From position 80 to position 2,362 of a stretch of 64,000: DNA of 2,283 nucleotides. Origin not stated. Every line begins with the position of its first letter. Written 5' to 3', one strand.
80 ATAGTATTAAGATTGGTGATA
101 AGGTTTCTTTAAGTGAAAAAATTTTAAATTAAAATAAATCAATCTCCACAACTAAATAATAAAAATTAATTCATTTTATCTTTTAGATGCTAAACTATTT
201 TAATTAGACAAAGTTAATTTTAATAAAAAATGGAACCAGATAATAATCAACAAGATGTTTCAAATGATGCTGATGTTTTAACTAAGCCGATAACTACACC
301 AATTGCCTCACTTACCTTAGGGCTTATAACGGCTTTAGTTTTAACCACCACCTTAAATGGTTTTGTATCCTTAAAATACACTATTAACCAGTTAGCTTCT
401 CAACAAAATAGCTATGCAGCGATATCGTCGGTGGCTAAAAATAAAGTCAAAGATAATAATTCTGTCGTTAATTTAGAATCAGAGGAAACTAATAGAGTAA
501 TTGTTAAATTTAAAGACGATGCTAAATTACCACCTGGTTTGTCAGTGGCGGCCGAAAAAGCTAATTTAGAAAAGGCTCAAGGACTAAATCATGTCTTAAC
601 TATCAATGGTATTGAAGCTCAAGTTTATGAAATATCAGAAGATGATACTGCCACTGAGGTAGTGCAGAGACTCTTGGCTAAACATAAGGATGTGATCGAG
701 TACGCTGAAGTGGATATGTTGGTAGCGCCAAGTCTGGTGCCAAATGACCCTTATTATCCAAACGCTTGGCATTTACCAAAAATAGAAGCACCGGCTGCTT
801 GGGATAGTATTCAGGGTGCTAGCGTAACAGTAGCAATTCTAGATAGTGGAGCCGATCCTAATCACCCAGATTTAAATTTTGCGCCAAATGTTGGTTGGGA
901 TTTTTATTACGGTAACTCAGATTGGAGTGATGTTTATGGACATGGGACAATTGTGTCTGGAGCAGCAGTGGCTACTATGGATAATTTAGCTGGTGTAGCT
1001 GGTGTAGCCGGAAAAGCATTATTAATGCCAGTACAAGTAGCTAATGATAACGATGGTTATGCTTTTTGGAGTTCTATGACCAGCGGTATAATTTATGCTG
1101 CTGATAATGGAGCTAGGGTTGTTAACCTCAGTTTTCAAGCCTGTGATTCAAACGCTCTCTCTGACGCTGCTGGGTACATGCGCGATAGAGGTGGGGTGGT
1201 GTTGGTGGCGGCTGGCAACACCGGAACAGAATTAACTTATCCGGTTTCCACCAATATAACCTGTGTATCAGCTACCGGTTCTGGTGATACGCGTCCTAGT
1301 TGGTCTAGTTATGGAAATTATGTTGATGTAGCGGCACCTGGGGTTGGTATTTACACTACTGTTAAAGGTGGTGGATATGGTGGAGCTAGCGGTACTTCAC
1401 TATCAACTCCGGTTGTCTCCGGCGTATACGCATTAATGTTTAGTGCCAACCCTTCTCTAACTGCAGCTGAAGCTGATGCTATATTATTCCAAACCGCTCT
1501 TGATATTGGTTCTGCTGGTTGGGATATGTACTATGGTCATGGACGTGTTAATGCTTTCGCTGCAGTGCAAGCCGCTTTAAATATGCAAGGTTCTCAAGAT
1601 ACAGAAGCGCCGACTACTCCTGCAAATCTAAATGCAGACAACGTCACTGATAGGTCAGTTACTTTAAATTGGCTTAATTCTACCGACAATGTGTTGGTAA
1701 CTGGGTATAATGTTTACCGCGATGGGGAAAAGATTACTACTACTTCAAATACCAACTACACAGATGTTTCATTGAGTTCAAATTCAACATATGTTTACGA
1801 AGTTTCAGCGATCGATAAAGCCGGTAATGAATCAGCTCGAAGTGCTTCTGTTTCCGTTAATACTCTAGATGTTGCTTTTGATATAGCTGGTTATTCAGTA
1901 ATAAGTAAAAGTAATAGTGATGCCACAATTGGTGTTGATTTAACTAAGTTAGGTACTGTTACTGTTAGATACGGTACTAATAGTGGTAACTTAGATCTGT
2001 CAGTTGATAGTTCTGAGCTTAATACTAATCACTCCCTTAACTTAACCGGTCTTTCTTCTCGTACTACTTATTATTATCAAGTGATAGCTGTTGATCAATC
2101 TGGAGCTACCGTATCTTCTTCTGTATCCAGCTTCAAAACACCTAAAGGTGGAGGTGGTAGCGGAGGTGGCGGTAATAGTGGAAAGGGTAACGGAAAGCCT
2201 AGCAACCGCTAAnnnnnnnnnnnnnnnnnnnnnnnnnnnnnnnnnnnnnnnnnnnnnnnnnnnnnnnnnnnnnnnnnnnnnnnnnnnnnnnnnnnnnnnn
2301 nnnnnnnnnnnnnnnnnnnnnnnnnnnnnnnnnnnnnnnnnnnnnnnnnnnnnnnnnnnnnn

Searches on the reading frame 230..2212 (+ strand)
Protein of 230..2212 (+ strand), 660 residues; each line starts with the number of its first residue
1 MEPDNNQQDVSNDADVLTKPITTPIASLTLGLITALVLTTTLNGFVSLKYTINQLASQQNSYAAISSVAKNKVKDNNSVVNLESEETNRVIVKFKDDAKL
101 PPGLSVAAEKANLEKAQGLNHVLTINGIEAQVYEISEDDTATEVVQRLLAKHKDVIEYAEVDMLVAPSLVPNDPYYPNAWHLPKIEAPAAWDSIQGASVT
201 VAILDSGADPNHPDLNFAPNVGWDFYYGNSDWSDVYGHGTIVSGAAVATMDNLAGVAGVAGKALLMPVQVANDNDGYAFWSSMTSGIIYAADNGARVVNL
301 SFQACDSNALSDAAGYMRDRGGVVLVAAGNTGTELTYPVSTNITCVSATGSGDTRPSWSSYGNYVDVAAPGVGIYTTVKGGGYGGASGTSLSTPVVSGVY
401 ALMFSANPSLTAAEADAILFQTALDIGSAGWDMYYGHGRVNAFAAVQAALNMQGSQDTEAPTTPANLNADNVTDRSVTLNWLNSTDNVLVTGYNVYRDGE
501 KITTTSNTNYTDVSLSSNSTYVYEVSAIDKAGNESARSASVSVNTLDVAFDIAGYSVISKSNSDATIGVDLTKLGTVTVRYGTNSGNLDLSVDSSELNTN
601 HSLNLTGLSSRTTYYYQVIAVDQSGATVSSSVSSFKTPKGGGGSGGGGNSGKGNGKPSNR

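Call 43: search_protein_families(library=pfam, proteins=[window:230-2212:+], max_evalue=0.001)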
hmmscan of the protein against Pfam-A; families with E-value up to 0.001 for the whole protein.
window:230-2212:+ (660 aa): 5 families
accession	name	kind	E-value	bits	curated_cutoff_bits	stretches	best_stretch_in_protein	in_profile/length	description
PF00082.27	Peptidase_S8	-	2.2e-39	136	21.8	1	196-438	1-288/288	Subtilase family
PF00041.27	fn3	-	8.8e-12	45.5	25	1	463-542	2-82/84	Fibronectin type III domain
PF18370.7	RGI_lyase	-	5.4e-07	30.3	27.8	1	475-543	17-85/86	Rhamnogalacturonan I lyases beta-sheet domain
PF16656.11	Pur_ac_phosph_N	-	1.2e-06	29.4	30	1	575-637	26-93/93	Purple acid Phosphatase, N-terminal domain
PF25788.1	Ig_Rha78A_N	-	1.1e-05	26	27.4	0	593-637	52-101/105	Rha78A-like, N-terminal immunoglobulin domain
